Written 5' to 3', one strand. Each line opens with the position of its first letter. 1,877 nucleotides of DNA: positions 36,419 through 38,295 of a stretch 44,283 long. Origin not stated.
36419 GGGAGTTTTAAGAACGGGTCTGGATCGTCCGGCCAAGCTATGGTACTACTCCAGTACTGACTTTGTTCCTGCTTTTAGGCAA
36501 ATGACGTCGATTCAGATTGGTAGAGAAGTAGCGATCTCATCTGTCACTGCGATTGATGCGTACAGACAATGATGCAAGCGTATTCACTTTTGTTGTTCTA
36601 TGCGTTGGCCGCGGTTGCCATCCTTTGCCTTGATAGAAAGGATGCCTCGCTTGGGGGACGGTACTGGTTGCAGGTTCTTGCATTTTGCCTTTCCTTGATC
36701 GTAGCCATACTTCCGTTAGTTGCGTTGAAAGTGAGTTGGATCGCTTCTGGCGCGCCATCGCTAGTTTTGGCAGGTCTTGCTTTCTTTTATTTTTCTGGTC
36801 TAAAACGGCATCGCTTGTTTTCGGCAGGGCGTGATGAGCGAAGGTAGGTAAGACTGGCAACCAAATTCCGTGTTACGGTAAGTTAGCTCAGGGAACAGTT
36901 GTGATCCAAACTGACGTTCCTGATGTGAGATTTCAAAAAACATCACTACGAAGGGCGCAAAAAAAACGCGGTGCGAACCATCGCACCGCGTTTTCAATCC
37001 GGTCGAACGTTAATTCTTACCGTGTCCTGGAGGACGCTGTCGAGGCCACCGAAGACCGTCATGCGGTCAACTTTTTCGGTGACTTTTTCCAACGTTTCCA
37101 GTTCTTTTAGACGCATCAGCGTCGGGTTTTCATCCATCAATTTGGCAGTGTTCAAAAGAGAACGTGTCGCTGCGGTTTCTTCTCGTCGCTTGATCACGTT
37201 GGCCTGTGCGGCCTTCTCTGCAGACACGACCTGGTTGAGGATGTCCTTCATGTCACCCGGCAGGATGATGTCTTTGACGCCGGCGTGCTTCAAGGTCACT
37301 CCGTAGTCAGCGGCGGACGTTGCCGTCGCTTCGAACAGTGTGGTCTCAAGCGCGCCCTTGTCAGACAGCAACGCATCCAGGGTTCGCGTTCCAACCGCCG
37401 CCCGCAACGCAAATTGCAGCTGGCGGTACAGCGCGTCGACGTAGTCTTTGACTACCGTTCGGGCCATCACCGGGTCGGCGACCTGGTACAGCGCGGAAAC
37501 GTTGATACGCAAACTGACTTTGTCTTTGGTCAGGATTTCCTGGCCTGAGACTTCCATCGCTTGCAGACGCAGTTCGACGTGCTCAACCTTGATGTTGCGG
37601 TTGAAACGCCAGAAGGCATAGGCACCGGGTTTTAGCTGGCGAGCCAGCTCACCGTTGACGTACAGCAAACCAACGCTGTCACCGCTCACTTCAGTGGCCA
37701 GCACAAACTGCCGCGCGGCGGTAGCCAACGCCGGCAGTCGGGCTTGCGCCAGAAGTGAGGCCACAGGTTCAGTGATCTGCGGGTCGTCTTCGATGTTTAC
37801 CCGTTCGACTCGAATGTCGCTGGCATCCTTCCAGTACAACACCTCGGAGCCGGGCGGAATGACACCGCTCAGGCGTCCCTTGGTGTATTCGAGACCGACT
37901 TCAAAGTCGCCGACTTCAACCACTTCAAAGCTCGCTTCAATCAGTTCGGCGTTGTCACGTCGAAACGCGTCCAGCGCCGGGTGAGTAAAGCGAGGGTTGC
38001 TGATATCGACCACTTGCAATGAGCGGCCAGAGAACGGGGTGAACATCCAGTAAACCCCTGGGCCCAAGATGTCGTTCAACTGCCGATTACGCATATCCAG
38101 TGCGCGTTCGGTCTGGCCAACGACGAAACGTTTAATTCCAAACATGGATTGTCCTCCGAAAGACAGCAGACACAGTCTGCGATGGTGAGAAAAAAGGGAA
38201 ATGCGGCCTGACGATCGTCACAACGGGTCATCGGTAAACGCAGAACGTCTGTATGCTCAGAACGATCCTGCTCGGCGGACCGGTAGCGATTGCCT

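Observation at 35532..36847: Glycine-zipper-rich C-terminal toxin module plus overlapping three-TM immunity candidate, with a local GC drop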

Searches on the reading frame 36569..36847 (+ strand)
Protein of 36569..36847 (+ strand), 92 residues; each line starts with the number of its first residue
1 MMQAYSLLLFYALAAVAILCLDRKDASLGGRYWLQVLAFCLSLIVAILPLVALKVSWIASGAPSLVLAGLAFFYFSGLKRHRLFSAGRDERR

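Call 6: search_protein_families(library=pfam, proteins=[window:36569-36844:+], max_evalue=1)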
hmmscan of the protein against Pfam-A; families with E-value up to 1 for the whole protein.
window:36569-36844:+ (92 aa): 1 family
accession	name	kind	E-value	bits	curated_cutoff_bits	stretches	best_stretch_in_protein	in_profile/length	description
PF24709.1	DUF7670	-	0.014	16.1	29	1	5-77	15-82/118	Domain of unknown function (DUF7670)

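Call 7: search_protein_families(library=ncbifam, proteins=[window:36569-36844:+], max_evalue=1)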
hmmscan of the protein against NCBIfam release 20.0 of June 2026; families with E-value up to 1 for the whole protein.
window:36569-36844:+ (92 aa): 1 family
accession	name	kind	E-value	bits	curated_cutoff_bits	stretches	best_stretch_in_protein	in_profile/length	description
TIGR04091.1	LTA_dltB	equivalog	0.15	11.3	375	1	6-76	54-119/380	D-alanyl-lipoteichoic acid biosynthesis protein DltB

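Call 28: find_encoding_contigs(protein=window:36569-36847:+, flank=10000, max_places=4)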
Protein window:36569-36847:+ (92 aa): no gene with exactly this product is on record in the collection.

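Call 29: find_homologous_proteins(query=window:36569-36844:+, max_evalue=0.01)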
Query window:36569-36844:+: 31 candidates shared short words with the query, none scored E <= 0.01.

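Call 67: predict_structure(protein=window:36569-36844:+)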
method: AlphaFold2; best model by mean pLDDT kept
length: 92 residues; sequences in the alignment: 1
mean_pLDDT: 65.6   pTM: 0.37
mean pLDDT of the five models: 65.6, 64.1, 62.3, 62.1, 61.3
residues with pLDDT >= 90: 0; 70-90: 31; 50-70: 60; < 50: 1
segments of 3 or more residues with pLDDT < 50: none
pLDDT, mean of each block of 10 residues (from residue 1): 65 76 62 68 72 62 66 68 56 51
secondary structure, 60 per line:
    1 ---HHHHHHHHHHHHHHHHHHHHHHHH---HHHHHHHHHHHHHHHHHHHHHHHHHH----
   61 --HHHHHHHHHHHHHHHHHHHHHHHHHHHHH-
elements in order: H4-27 H31-56 H63-91

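Call 75: search_protein_families(library=padloc, proteins=[window:36569-36844:+], max_evalue=0.01)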
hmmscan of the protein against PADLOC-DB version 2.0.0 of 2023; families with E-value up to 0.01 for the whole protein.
window:36569-36844:+ (92 aa): 0 families

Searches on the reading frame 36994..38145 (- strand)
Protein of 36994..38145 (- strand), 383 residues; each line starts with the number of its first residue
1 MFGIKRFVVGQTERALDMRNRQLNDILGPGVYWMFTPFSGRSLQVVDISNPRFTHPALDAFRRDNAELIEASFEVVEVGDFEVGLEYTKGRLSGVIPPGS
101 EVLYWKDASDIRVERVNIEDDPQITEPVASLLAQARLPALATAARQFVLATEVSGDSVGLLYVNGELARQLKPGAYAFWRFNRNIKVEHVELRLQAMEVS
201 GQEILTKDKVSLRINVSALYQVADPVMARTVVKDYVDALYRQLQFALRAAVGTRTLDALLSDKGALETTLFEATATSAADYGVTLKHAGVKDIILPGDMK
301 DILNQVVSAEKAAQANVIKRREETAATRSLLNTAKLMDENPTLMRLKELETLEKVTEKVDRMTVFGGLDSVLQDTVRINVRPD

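Call 13: search_protein_families(library=pfam, proteins=[window:36994-38145:-], max_evalue=0.001)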
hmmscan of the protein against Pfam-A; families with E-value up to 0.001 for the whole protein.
window:36994-38145:- (383 aa): 1 family
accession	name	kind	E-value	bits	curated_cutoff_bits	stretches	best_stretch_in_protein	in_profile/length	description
PF01145.31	Band_7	-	3.6e-28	99.2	23.6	1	153-323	3-175/176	SPFH domain / Band 7 family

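Call 77: find_encoding_contigs(protein=window:36994-38145:-, flank=10000, max_places=6)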
Protein window:36994-38145:- (383 aa): 1 contig read that carries it; 1 place shown.
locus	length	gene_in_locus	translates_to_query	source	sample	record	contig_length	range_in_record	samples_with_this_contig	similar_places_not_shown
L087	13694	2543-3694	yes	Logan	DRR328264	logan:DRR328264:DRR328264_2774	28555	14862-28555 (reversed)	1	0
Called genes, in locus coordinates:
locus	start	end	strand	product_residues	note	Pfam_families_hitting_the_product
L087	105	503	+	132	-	PF13560:HTH_31 (weak), PF01381:HTH_3 (faint)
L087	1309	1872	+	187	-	PF01844:HNH, PF13395:HNH_4, PF14279:HNH_5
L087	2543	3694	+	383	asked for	PF01145:Band_7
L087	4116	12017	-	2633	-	PF03534:SpvB, PF01839:FG-GAP (faint), PF13517:FG-GAP_3 (weak), PF05593:RHS_repeat (faint), PF25023:TEN_YD-shell (weak), PF13988:DUF4225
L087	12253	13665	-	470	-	PF02129:Peptidase_S15, PF00561:Abhydrolase_1 (weak), PF12697:Abhydrolase_6, PF01738:DLH (faint), PF12146:Hydrolase_4, PF00326:Peptidase_S9 (faint)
